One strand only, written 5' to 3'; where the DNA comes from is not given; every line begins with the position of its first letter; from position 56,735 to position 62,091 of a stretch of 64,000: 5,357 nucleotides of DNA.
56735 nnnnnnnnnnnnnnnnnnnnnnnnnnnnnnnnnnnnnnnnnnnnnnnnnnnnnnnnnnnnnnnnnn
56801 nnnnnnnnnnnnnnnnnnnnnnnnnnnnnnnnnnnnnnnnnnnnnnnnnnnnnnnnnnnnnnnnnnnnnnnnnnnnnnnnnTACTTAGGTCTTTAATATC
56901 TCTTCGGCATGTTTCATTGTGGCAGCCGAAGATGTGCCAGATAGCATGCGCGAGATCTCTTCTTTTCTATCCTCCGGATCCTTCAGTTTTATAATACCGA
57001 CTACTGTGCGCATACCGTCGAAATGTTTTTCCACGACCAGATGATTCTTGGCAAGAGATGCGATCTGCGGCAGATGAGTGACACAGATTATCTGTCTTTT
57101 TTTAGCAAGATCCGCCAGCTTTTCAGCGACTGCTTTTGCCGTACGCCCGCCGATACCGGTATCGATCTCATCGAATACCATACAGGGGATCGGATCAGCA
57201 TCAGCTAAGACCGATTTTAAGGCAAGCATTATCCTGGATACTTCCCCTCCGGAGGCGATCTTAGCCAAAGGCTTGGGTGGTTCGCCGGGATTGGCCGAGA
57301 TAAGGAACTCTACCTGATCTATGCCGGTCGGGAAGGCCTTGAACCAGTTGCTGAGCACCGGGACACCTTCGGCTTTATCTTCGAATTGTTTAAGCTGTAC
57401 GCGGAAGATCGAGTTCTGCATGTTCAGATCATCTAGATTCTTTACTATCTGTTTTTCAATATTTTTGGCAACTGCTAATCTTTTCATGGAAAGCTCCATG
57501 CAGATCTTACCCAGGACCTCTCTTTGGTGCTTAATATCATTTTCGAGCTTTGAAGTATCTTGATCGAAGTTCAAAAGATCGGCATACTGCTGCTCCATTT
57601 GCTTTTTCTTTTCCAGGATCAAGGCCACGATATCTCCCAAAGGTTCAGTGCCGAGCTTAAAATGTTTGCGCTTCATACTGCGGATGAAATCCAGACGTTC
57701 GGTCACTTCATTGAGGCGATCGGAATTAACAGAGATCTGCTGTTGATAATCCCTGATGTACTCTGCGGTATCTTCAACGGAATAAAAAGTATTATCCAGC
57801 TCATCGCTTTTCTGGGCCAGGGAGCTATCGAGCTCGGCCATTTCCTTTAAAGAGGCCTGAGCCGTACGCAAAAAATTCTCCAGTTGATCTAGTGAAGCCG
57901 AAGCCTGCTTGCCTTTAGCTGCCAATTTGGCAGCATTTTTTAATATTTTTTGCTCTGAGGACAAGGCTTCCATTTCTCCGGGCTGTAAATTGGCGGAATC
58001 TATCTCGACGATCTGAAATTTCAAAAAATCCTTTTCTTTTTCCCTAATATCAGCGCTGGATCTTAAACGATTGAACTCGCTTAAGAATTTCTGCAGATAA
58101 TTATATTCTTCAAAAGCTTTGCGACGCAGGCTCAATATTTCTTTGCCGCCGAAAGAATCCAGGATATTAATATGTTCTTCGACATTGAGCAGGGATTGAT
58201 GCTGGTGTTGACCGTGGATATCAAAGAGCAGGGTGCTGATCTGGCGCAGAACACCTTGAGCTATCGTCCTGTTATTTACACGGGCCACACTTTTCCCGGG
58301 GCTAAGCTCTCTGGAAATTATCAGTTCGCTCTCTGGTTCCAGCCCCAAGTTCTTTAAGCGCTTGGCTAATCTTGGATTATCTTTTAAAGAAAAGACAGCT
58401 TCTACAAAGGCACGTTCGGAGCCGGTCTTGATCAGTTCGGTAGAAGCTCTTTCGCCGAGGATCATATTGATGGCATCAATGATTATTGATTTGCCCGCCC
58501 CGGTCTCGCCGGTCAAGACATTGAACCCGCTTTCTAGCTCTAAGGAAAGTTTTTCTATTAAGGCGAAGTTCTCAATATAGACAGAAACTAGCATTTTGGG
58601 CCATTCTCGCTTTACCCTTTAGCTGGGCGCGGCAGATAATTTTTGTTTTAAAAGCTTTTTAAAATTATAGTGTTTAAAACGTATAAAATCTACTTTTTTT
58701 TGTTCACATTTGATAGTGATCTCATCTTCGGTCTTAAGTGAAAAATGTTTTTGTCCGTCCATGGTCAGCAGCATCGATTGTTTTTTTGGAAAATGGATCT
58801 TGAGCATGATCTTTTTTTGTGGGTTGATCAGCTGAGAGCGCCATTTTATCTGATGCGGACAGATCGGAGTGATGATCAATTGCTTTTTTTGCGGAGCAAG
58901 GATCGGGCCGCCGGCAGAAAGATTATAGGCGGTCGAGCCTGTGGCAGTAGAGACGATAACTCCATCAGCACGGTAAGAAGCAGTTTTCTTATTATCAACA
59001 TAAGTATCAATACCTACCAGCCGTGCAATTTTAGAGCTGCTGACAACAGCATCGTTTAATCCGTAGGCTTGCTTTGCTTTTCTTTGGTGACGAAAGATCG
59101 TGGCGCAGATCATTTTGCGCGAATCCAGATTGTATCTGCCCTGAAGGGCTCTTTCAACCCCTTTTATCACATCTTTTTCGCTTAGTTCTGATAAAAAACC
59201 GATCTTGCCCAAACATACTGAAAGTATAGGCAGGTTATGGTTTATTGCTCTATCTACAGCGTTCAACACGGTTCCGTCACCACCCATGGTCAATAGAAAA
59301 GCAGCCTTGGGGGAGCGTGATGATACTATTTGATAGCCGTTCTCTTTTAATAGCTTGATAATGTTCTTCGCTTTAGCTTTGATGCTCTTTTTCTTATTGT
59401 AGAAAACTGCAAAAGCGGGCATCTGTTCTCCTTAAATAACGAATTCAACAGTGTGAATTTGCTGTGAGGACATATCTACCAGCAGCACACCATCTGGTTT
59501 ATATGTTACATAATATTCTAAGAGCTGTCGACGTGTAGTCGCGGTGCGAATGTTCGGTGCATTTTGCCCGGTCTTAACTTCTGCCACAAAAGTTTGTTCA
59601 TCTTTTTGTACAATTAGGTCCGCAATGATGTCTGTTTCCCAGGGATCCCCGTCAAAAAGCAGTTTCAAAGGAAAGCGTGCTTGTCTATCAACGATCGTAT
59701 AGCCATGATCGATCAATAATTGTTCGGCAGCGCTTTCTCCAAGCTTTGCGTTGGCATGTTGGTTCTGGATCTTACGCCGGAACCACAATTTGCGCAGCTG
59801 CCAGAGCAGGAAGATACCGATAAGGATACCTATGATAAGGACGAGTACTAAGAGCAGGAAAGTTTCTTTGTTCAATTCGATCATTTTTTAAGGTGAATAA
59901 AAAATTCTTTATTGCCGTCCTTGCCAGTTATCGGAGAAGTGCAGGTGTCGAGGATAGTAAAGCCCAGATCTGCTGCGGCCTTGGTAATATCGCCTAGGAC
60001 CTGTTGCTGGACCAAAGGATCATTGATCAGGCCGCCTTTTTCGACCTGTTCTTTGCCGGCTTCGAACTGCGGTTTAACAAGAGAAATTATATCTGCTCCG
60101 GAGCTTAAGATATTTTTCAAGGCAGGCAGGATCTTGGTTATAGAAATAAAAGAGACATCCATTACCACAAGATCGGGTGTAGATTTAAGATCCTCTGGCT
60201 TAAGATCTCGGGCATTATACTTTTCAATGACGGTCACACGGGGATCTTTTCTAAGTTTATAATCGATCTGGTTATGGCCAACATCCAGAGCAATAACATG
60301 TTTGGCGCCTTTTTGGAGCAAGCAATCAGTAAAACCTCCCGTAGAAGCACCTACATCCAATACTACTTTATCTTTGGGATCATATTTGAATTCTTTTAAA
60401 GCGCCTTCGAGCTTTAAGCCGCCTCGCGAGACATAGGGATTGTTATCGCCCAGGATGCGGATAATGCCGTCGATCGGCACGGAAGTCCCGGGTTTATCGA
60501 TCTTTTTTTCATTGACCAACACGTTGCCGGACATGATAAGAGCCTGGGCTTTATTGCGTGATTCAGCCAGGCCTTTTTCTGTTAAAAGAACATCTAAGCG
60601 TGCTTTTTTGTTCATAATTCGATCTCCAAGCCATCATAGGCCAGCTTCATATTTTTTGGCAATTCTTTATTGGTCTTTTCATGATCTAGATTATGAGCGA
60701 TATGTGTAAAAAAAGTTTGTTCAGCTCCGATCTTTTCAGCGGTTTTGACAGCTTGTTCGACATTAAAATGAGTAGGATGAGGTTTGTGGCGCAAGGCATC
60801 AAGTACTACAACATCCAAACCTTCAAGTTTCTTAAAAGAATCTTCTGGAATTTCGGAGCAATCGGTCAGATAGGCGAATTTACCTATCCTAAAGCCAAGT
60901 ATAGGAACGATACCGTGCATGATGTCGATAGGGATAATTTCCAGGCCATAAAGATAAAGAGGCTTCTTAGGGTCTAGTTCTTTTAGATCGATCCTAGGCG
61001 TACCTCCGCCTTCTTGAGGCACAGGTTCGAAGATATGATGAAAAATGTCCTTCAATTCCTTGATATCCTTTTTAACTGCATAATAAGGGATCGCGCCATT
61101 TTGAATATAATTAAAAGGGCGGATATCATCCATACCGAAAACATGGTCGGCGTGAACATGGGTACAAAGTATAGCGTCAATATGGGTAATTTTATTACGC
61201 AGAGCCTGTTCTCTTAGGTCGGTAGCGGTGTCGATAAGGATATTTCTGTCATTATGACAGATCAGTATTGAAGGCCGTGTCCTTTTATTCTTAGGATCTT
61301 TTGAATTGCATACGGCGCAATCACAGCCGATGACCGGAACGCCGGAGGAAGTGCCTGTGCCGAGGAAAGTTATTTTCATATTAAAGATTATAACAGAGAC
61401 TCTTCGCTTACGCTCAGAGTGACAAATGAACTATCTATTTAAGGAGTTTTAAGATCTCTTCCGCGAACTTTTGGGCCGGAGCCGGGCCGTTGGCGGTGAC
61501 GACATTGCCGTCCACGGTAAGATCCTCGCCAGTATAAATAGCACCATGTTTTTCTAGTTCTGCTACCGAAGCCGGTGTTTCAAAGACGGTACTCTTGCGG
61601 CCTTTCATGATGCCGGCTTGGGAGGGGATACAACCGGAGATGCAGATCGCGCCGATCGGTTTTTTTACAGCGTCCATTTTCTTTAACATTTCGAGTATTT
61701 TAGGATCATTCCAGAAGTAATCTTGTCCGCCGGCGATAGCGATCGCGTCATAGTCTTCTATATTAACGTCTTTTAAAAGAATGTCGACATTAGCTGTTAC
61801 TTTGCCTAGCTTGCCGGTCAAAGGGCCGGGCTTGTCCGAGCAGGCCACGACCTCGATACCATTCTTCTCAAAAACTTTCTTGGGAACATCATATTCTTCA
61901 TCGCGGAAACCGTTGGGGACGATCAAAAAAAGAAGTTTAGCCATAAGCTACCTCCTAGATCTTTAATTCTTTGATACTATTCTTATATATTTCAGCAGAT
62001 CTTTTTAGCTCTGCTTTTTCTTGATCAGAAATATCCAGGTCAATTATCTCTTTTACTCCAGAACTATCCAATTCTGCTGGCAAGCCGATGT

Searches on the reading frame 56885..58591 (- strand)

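Call 10: search_protein_families(library=pfam, proteins=[window:56885-58591:-], max_evalue=0.001)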
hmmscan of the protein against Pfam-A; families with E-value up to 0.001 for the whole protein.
window:56885-58591:- (568 aa): 5 families
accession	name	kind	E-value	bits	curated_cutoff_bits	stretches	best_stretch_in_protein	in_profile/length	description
PF02463.25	SMC_N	-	3.6e-19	69.5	40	1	3-522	4-213/220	RecF/RecN/SMC N terminal domain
PF13476.12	AAA_23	-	1.6e-08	35.9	27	1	3-239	1-188/201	AAA domain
PF13175.12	AAA_15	-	3.6e-08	33.9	32.1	1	2-511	4-374/374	AAA ATPase domain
PF13304.12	AAA_21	-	1.6e-06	28.9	27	0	456-510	246-302/304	AAA domain, putative AbiEii toxin, Type IV TA system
PF13555.12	AAA_29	-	4.7e-05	23.5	27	1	20-45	20-46/61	P-loop containing region of AAA domain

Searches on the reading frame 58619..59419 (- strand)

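Call 11: search_protein_families(library=pfam, proteins=[window:58619-59419:-], max_evalue=1)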
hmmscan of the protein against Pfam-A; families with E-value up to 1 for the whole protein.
window:58619-59419:- (266 aa): 4 families
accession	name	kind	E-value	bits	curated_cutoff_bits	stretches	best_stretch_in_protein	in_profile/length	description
PF20143.4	NAD_kinase_C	-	2.3e-28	98.9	23.7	1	121-247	1-125/126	ATP-NAD kinase C-terminal domain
PF01513.26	NAD_kinase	-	2.3e-12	47.8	25.5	1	32-96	66-130/130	ATP-NAD kinase N-terminal domain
PF00781.29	DAGK_cat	-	0.015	15.4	23.6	1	30-71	46-90/125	Diacylglycerol kinase catalytic domain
PF00117.34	GATase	-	0.16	12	22.8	1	51-74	61-84/190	Glutamine amidotransferase class-I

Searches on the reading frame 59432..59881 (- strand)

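Call 11: search_protein_families(library=pfam, proteins=[window:59432-59881:-], max_evalue=1)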
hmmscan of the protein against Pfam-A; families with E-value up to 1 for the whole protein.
window:59432-59881:- (149 aa): 7 families
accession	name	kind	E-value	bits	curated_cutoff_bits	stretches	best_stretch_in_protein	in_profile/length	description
PF02021.23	UPF0102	-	1.8e-05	25.4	23.6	1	48-112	1-51/80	Uncharacterised protein family UPF0102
PF25630.1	Phycodna_minor_capsid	-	0.0066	17.2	27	1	7-50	4-47/96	Phycodnaviridae minor capsid protein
PF06305.16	LapA_dom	-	0.021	15.2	28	1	8-49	20-58/64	Lipopolysaccharide assembly protein A domain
PF13366.12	PDDEXK_3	-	0.039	14.7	22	1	66-137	42-106/117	PD-(D/E)XK nuclease superfamily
PF17359.7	DUF5385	-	0.046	13.8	25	1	6-31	3-28/217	Family of unknown function (DUF5385)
PF12705.13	PDDEXK_1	-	0.098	13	22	1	86-129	127-171/247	PD-(D/E)XK nuclease superfamily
PF14316.11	DUF4381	-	0.13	13.1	27.2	1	11-46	23-59/145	Domain of unknown function (DUF4381)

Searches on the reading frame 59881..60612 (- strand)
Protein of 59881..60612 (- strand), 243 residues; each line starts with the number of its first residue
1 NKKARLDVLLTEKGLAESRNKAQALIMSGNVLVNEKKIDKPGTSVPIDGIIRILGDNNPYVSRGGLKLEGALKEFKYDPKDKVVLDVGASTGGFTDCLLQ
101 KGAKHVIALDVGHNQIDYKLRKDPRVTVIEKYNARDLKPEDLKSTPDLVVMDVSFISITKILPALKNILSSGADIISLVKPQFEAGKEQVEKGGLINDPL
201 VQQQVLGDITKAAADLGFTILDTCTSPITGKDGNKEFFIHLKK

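Call 11: search_protein_families(library=pfam, proteins=[window:59881-60612:-], max_evalue=1)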
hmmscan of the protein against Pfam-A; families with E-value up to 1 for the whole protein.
window:59881-60612:- (243 aa): 7 families
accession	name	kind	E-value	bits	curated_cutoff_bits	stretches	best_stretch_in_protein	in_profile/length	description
PF01728.25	FtsJ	-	5.1e-48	163.8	24.1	1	60-243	1-181/181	FtsJ-like methyltransferase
PF01479.30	S4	-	2.3e-12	46.9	22.8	1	5-45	2-42/48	S4 domain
PF13649.12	Methyltransf_25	-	6.2e-05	24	27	1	84-168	1-89/97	Methyltransferase domain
PF13489.12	Methyltransf_23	-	0.00068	19.8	27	1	74-168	16-104/164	Methyltransferase domain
PF08241.18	Methyltransf_11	-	0.0012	19.9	21.2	1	85-167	1-82/95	Methyltransferase domain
PF22421.1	SYY_C-terminal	-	0.0035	17.6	27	1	3-40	18-55/83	Tyrosine--tRNA ligase SYY-like C-terminal domain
PF08242.18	Methyltransf_12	-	0.0043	18.2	30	1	85-168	1-88/98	Methyltransferase domain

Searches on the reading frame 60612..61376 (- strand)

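Call 11: search_protein_families(library=pfam, proteins=[window:60612-61376:-], max_evalue=1)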
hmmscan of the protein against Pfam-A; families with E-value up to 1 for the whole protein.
window:60612-61376:- (254 aa): 5 families
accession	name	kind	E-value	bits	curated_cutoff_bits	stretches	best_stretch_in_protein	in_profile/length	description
PF12706.13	Lactamase_B_2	-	2.9e-36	125.4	27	1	44-226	1-200/200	Beta-lactamase superfamily domain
PF00753.33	Lactamase_B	-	3.4e-10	40.6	22.7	1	36-93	8-71/196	Metallo-beta-lactamase superfamily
PF23023.1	Anti-Pycsar_Apyc1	-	0.00021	21.3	50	1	38-85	24-73/250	Anti-Pycsar protein Apyc1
PF14537.11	Cytochrom_c3_2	-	0.011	16.6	25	1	17-78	6-67/79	Cytochrome c3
PF13483.12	Lactamase_B_3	-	0.014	15.8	24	1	36-86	9-57/160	Beta-lactamase superfamily domain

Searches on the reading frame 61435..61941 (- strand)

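Call 11: search_protein_families(library=pfam, proteins=[window:61435-61941:-], max_evalue=1)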
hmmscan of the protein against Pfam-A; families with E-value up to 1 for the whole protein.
window:61435-61941:- (168 aa): 1 family
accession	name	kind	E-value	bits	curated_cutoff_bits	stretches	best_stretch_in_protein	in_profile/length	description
PF01965.30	DJ-1_PfpI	-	4.2e-32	111.7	26.6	1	2-165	2-164/165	DJ-1/PfpI family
